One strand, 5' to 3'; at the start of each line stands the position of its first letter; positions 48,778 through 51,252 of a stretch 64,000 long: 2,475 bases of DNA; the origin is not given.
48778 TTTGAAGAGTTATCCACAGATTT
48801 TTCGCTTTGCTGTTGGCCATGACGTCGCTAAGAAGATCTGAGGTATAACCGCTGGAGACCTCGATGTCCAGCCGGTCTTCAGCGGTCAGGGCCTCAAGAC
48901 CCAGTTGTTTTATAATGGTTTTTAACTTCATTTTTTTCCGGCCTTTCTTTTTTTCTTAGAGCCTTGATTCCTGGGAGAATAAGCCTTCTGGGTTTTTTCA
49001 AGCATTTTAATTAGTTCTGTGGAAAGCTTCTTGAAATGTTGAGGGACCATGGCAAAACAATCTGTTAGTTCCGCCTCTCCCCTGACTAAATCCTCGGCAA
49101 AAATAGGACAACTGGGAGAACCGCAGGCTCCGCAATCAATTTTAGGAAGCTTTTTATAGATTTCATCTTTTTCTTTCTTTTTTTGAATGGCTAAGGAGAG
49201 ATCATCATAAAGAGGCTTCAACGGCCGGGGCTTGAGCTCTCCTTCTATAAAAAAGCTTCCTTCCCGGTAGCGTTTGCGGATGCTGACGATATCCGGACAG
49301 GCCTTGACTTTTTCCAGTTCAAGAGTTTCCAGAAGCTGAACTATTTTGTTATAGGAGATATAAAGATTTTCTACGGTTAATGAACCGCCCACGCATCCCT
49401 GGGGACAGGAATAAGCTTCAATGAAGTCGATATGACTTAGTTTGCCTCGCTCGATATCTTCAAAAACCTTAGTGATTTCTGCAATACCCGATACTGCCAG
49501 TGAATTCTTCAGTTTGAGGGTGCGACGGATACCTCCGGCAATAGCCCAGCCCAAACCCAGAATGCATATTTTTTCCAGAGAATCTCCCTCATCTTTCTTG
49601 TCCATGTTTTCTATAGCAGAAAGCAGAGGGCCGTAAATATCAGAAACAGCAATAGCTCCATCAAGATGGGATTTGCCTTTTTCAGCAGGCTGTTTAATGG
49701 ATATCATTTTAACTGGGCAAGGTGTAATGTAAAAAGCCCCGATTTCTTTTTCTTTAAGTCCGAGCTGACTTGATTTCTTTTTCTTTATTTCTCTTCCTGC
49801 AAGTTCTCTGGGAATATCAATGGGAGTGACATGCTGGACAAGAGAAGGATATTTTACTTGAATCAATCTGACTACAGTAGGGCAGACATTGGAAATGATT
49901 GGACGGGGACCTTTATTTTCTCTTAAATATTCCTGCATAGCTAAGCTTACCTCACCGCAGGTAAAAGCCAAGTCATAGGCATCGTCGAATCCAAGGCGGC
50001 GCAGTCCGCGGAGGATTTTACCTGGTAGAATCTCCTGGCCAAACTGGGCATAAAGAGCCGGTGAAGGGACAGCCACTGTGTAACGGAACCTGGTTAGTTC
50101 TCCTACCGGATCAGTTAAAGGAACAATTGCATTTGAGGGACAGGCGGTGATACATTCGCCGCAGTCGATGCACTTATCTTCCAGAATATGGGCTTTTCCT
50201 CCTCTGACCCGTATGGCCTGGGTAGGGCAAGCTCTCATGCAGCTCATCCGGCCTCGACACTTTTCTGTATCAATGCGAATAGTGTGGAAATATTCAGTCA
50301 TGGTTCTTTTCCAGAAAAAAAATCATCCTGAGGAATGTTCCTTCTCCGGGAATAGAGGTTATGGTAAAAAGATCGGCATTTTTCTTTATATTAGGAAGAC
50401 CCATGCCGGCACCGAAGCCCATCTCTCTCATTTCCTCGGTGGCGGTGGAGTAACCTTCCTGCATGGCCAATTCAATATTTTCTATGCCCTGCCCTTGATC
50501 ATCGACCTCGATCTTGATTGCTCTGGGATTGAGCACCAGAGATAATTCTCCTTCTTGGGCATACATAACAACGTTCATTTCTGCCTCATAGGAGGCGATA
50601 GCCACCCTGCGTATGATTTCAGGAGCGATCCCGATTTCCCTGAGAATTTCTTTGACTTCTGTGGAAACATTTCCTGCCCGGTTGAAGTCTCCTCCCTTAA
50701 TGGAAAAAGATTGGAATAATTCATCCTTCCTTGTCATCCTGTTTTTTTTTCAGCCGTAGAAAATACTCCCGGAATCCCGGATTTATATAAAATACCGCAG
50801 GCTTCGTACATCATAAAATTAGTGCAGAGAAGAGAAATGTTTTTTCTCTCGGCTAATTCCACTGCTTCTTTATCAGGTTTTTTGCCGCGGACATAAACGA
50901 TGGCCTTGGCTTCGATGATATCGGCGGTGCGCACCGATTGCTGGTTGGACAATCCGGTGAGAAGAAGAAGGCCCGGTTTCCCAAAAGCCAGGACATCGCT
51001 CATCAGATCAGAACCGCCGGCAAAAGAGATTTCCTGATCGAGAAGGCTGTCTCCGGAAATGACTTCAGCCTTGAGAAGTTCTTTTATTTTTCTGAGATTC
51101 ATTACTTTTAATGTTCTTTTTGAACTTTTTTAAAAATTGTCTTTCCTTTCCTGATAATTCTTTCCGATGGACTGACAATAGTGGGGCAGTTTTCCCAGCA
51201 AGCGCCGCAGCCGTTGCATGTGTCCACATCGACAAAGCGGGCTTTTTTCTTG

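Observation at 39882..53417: Mosaic 16-gene operon interleaving HdrCBA, a NuoE/F flavoprotein + [FeFe]-sensor cassette, and MvhDGA [NiFe] hydrogenase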

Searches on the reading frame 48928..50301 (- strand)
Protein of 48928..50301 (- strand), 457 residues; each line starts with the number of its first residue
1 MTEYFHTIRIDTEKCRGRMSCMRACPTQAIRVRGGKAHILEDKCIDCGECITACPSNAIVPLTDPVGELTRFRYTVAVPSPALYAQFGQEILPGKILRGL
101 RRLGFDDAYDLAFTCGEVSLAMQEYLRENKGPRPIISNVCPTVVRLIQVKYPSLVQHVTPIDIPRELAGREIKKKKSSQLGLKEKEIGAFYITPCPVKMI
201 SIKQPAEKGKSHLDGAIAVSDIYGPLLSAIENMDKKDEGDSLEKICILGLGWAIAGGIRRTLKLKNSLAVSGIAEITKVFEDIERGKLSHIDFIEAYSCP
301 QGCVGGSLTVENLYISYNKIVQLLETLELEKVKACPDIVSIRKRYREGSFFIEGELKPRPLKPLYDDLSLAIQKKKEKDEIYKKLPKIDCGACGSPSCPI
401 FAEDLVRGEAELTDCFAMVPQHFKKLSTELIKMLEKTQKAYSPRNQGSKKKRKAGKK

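Call 3: search_protein_families(library=pfam, proteins=[window:48928-50301:-])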
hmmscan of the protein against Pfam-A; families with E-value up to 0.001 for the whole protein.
window:48928-50301:- (457 aa): 13 families
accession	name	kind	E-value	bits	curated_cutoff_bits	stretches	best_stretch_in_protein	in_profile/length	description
PF02906.19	Fe_hyd_lg_C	-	5.9e-28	98.6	22.1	1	74-306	2-244/245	Iron only hydrogenase large subunit, C-terminal domain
PF04060.18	FeS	-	1.1e-12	47.8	23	1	385-415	1-31/33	Putative Fe-S cluster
PF13237.11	Fer4_10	-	6.4e-10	39.3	25.5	1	8-55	2-53/53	4Fe-4S dicluster domain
PF12837.12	Fer4_6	-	1.3e-09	38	25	2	37-59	2-24/24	4Fe-4S binding domain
PF00037.32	Fer4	-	1.9e-09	37.4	21.1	1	39-59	3-23/24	4Fe-4S binding domain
PF12838.12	Fer4_7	-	5.2e-08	33.7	27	1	14-58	1-52/52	4Fe-4S dicluster domain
PF13187.11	Fer4_9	-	2.1e-06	28.1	27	1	15-59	2-52/52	4Fe-4S dicluster domain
PF25160.1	LdpA_Fe-S-bd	-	3.2e-06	27.3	27.6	1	20-59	8-43/49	LdpA Fe-S cluster-binding domain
PF14697.11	Fer4_21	-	3.5e-06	27.5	35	1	9-59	2-57/59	4Fe-4S dicluster domain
PF13484.11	Fer4_16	-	5.4e-06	27.5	30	1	43-61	1-19/66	4Fe-4S double cluster binding domain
PF13183.11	Fer4_8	-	8e-05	23.5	27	0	42-56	3-17/68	4Fe-4S dicluster domain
PF12797.12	Fer4_2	-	8.1e-05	22.8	24.5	1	37-56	3-22/22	4Fe-4S binding domain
PF12800.12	Fer4_4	-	0.00061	20.4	24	1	42-55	2-15/17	4Fe-4S binding domain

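Call 55: search_solved_structures(query=window:48928-50301:-, max_evalue=0.00001, show_alignments=1)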
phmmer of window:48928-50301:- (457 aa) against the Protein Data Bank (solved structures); distinct sequences matched with E-value up to 0.00001: 52.
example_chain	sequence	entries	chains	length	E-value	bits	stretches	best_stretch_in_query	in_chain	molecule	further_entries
8bj7_A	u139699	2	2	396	2e-23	86.3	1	5-217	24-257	Periplasmic [Fe] hydrogenase large subunit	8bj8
8rxj_A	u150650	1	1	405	2.3e-23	86.1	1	5-217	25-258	Periplasmic [Fe] hydrogenase large subunit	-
9hpx_A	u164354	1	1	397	3.5e-23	85.5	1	5-217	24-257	Periplasmic [Fe] hydrogenase large subunit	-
6sg2_AAA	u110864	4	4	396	3.5e-23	85.5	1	5-217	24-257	Periplasmic [Fe] hydrogenase large subunit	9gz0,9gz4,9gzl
9r9v_A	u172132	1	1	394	4e-23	85.3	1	5-217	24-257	Periplasmic [Fe] hydrogenase large subunit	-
8rtg_A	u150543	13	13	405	4e-23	85.3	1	5-217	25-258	Periplasmic [Fe] hydrogenase large subunit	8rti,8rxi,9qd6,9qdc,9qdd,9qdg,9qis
1hfe_L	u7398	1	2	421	4.1e-23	85.3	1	5-217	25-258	PROTEIN (FE-ONLY HYDROGENASE (E.C.1.18.99.1) (LARGER SUBUNIT))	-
9gnk_A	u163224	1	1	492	4.5e-23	85.2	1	5-217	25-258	Periplasmic [Fe] hydrogenase large subunit,Periplasmic [Fe] hydrogenase small subunit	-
8ru6_B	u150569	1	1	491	5.9e-23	84.8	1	5-217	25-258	Periplasmic [Fe] hydrogenase large subunit,CpI,Periplasmic [Fe] hydrogenase small subunit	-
8ryh_A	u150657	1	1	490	7.2e-23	84.5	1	5-217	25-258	Periplasmic [Fe] hydrogenase large subunit,Periplasmic [Fe] hydrogenase small subunit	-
9gbu_A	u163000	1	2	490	7.9e-23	84.4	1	5-217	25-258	Periplasmic [Fe] hydrogenase large subunit,Periplasmic [Fe] hydrogenase small subunit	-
7qv7_D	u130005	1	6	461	8.1e-23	84.3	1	90-216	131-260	Hydrogen dependent carbon dioxide reductase subunit HydA2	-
1e08_A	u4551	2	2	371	3.6e-22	82.2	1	8-218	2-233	[FE]-HYDROGENASE (LARGE SUBUNIT) | PERIPLASMIC [FE] HYDROGENASE LARGE SUBUNIT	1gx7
7q4v_A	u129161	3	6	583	5.2e-18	68.5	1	41-216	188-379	Iron hydrogenase HydA1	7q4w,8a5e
8a6t_A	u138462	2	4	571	6e-18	68.3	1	38-205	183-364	Electron bifurcating hydrogenase subunit HydA1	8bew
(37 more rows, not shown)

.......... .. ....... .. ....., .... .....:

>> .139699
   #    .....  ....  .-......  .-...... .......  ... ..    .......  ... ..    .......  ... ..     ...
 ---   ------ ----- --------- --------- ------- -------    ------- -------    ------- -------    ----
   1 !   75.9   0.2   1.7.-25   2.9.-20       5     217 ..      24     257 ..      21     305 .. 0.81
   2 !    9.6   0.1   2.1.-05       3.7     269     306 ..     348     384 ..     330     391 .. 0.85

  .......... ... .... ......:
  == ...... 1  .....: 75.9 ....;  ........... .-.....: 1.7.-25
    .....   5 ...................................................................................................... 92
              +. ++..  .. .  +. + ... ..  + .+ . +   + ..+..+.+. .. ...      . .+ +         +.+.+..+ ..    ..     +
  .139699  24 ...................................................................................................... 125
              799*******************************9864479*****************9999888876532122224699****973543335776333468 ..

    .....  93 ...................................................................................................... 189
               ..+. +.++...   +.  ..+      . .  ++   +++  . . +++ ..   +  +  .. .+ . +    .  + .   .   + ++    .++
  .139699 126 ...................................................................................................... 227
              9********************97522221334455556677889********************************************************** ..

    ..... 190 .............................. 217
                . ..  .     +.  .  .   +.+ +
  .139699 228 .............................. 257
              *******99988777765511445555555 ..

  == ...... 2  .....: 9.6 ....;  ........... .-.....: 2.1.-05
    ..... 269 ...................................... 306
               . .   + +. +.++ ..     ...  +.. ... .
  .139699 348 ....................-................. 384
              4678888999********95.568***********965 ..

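Call 96: search_protein_families(library=ncbifam, proteins=[window:48928-50301:-], max_evalue=0.001)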
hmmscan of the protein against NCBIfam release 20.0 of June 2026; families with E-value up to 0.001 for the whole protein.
window:48928-50301:- (457 aa): 57 families (the best 25 are shown)
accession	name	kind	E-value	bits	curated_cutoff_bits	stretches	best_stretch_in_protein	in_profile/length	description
TIGR04105.1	FeFe_hydrog_B1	subfamily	9.1e-46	156.5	450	2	21-311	166-460/462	monomeric [FeFe] hydrogenase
TIGR02512.1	FeFe_hydrog_A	subfamily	3.1e-28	98.7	405.95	2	8-221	2-245/375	[FeFe] hydrogenase, group A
NF040763.1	FeFe_hydrog_A6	exception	4.6e-22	78.1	765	2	38-213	184-375/571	NADH-dependent [FeFe] hydrogenase, group A6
TIGR01944.1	rnfB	subfamily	2.1e-15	56.8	68.7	2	8-60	108-161/190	RnfABCDGE type electron transport complex subunit B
NF040762.1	Hydr_FeFe_Clost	exception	5.8e-15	54.9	900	1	39-205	184-364/572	ferredoxin hydrogenase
NF005505.0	PRK07118.1-4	equivalog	1.9e-14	53.8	378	2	13-59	216-262/265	Fe-S cluster domain-containing protein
NF005506.0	PRK07118.1-5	equivalog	2e-14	53.7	388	2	14-58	217-261/279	Fe-S cluster domain-containing protein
NF041836.1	rnfB_Methano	equivalog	4.8e-14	52.4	445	2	13-59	216-262/265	Rnf electron transport complex subunit RnfB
NF005503.0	PRK07118.1-2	equivalog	8.8e-12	44.9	252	1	15-59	140-184/292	RnfABCDGE type electron transport complex subunit B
NF005504.0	PRK07118.1-3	equivalog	3.2e-11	43.1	437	1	13-65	219-271/293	Fe-S cluster domain-containing protein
NF040864.1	HgcB_ferredoxin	equivalog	8.3e-11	41.6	99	1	6-59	7-61/93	mercury methylation ferredoxin HgcB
NF003475.0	PRK05113.1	equivalog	1.2e-10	41.6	203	2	9-59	109-160/190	electron transport complex subunit RsxB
NF005415.0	PRK06991.1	equivalog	1.2e-10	41.5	281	1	9-62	81-137/284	electron transport complex subunit RsxB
NF003195.0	PRK04165.1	equivalog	3.4e-10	39.4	306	1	380-428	7-55/450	acetyl-CoA decarbonylase/synthase complex subunit gamma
TIGR02700.1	flavo_MJ0208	hypoth_equivalog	4.1e-10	39.3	251.35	1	9-60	144-195/234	dihydromethanopterin reductase (acceptor)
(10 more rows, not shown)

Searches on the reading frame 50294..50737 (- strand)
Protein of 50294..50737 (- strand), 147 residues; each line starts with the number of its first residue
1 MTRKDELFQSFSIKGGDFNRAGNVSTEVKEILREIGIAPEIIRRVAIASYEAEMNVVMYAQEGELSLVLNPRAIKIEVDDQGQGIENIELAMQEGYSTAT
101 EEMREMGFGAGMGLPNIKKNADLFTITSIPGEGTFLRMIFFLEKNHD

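Call 3: search_protein_families(library=pfam, proteins=[window:50294-50737:-])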
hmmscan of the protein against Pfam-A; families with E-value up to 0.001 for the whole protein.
window:50294-50737:- (147 aa): 2 families
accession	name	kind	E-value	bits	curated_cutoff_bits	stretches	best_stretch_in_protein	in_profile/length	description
PF13581.12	HATPase_c_2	-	2.1e-09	37.9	27.4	1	21-139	8-126/127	Histidine kinase-like ATPase domain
PF02518.31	HATPase_c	-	2.5e-06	28.3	26.4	1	55-140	16-107/111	Histidine kinase-, DNA gyrase B-, and HSP90-like ATPase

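Call 96: search_protein_families(library=ncbifam, proteins=[window:50294-50737:-], max_evalue=0.001)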
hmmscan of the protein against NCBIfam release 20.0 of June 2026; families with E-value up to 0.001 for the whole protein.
window:50294-50737:- (147 aa): 4 families
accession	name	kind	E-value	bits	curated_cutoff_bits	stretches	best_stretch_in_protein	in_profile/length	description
TIGR01925.2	spIIAB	equivalog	1.5e-12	47.6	135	1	64-139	63-133/137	anti-sigma F factor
NF041045.1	RsbA_anti_sig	subfamily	9.8e-05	21.7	210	1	22-140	192-302/303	anti-sigma factor RsbA family regulatory protein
NF003144.0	PRK04069.1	equivalog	0.00013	21.4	145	1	31-145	29-146/161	anti-sigma B factor RsbW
NF010076.0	PRK13557.1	subfamily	0.00019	20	631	1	64-144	315-396/540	histidine kinase famiy protein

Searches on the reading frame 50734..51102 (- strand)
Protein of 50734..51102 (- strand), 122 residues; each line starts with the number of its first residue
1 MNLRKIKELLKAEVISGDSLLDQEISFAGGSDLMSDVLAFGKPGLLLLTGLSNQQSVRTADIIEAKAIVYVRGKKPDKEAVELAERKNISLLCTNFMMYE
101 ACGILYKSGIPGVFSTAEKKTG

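Call 3: search_protein_families(library=pfam, proteins=[window:50734-51102:-])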
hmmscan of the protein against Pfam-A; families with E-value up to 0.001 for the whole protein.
window:50734-51102:- (122 aa): 1 family
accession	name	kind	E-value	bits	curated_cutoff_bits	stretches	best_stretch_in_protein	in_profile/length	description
PF07085.17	DRTGG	-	0.0002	21.6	25.2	1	6-101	2-98/105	DRTGG domain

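Call 96: search_protein_families(library=ncbifam, proteins=[window:50734-51102:-], max_evalue=0.001)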
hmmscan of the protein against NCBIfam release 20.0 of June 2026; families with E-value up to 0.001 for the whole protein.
window:50734-51102:- (122 aa): 0 families
